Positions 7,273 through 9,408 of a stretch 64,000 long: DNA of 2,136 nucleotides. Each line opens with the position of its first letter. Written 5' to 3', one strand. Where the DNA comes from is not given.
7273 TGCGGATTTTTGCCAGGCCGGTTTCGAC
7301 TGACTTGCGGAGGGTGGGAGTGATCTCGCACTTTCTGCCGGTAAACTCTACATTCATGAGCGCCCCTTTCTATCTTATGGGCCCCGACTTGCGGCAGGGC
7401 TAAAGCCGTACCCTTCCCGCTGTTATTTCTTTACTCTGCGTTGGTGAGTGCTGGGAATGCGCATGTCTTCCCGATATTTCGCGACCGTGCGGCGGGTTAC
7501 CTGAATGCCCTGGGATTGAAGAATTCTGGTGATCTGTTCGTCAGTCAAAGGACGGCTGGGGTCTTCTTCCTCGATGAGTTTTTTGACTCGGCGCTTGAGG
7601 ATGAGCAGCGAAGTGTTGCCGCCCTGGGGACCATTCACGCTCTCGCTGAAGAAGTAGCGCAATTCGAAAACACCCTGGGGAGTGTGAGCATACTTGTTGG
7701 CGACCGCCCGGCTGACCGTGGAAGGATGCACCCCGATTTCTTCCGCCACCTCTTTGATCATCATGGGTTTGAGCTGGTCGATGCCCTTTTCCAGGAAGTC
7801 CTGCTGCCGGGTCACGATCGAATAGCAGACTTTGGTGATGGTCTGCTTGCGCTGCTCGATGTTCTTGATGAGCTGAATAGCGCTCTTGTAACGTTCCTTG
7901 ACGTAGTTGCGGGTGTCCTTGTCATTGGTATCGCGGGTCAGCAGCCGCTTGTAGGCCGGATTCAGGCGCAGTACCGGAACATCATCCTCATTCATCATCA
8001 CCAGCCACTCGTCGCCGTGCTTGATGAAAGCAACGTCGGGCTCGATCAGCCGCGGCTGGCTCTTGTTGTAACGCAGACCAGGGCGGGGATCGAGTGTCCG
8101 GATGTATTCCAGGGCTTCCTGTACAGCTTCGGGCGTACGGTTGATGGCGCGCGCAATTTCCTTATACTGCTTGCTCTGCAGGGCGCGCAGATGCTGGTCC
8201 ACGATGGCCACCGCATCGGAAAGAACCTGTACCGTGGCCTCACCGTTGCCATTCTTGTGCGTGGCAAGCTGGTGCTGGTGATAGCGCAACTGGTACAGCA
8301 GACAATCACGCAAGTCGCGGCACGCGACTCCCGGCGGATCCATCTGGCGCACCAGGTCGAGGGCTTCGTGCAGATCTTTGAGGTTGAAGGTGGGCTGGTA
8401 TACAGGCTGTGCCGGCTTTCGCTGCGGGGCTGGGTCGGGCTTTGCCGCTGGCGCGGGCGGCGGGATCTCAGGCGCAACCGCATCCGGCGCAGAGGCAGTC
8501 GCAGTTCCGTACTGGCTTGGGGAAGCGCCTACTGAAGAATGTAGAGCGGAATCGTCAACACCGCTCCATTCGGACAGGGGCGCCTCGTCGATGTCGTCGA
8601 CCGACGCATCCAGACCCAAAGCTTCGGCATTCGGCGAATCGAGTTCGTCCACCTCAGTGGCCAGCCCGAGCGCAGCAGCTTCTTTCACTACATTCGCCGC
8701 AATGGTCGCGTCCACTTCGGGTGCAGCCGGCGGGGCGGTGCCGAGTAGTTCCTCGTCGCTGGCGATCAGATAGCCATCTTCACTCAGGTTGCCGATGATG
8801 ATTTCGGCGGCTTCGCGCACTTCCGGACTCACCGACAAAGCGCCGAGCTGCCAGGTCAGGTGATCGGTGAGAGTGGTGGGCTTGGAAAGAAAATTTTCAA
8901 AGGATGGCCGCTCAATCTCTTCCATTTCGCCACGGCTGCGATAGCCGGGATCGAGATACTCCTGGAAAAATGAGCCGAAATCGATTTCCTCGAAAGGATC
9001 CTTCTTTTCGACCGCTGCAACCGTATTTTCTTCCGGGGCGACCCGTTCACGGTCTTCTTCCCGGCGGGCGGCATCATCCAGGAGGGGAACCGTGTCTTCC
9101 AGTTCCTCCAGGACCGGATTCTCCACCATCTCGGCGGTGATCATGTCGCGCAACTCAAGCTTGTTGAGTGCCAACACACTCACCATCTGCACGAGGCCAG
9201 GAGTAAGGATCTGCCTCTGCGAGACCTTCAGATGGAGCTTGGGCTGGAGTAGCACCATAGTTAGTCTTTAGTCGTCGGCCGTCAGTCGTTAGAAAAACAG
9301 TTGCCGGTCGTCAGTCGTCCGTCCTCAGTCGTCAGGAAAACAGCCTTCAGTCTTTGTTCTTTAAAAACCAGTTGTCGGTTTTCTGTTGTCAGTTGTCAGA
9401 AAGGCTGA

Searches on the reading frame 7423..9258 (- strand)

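Call 44: search_protein_families(library=pfam, proteins=[window:7423-9258:-], max_evalue=0.00001)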
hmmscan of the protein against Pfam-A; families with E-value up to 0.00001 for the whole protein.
window:7423-9258:- (611 aa): 3 families
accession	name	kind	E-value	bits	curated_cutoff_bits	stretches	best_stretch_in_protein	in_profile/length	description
PF04552.19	Sigma54_DBD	-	2.2e-59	200.2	22.8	1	451-608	2-159/160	Sigma-54, DNA binding domain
PF04963.19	Sigma54_CBD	-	5.5e-49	166.9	22.9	2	292-436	60-185/185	Sigma-54 factor, core binding domain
PF00309.25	Sigma54_AID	-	5e-13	49.1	23.8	1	7-52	1-46/46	Sigma-54 factor, Activator interacting domain (AID)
